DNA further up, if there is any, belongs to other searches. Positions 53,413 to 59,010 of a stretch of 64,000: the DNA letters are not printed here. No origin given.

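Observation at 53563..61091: Sec-signal RHS toxin immediately downstream of a lone YjbH/GfcD-family outer-membrane barrel: possible two-gene export unit in a T6SS-less lineage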

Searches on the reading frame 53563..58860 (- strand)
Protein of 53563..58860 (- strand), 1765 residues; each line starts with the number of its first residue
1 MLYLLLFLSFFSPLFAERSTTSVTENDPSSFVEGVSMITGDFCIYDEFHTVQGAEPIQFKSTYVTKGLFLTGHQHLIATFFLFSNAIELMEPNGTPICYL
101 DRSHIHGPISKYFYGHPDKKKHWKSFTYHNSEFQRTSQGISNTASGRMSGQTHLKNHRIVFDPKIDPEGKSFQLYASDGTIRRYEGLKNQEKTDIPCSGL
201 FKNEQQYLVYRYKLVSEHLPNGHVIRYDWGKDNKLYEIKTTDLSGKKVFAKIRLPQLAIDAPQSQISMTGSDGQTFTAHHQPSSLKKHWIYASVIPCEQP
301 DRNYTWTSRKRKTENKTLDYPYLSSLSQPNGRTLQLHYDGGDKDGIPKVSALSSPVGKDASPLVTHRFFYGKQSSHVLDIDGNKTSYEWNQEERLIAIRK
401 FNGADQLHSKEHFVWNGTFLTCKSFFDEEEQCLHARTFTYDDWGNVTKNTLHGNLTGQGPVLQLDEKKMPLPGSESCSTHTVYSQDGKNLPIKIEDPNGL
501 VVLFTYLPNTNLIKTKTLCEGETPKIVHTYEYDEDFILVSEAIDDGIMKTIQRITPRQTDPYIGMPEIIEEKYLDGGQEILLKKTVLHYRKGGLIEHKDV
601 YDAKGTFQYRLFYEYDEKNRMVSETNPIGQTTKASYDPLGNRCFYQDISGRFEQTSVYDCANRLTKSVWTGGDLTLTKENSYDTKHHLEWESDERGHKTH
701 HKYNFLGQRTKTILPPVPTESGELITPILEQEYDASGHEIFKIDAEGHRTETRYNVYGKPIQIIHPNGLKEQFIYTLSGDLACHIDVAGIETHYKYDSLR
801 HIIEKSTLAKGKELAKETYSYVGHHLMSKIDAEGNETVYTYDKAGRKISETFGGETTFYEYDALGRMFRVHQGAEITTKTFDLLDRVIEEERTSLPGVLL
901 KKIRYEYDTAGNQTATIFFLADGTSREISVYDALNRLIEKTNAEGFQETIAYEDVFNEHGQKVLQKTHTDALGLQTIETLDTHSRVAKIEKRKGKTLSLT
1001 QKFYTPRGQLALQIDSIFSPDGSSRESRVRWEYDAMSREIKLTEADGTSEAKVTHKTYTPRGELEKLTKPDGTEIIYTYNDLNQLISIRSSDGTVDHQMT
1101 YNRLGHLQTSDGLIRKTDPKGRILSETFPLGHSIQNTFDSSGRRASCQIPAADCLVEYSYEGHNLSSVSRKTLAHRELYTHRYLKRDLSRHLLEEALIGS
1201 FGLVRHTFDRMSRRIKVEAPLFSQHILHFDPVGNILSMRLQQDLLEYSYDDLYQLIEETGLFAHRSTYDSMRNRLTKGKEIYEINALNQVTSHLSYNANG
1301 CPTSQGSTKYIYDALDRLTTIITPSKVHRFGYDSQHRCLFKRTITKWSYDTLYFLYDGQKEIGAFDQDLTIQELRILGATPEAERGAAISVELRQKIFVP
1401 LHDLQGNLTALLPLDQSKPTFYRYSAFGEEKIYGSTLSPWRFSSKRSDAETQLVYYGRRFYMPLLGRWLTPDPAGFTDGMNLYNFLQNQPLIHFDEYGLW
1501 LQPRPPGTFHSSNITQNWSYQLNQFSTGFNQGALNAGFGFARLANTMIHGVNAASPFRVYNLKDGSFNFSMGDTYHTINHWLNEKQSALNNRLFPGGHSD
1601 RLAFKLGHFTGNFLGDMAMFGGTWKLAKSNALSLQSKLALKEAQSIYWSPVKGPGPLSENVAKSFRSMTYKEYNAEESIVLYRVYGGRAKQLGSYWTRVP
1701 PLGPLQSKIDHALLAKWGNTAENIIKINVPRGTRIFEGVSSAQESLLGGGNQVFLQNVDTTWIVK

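Call 5: search_protein_families(library=pfam, proteins=[window:53563-58860:-], max_evalue=0.01)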
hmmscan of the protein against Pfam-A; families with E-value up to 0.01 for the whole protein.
window:53563-58860:- (1765 aa): 1 family
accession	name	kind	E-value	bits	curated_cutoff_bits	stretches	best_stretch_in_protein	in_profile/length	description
PF05593.20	RHS_repeat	-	6.1e-53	176.7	22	2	1058-1095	1-38/38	RHS Repeat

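Call 6: search_protein_families(library=ncbifam, proteins=[window:53563-58860:-], max_evalue=0.01)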
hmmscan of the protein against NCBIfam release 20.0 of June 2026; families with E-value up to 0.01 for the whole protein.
window:53563-58860:- (1765 aa): 3 families
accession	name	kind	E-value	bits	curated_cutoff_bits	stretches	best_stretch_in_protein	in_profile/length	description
TIGR01643.1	YD_repeat_2x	repeat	5e-37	125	15.8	2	825-851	6-32/42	YD repeat-containing protein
NF041261.1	RHS_core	equivalog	4.5e-26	91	2000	4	729-953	429-646/1261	RHS element core protein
TIGR03696.1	Rhs_assc_core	domain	4.3e-19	68.8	32.5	1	1424-1499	1-76/76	RHS repeat-associated core domain-containing protein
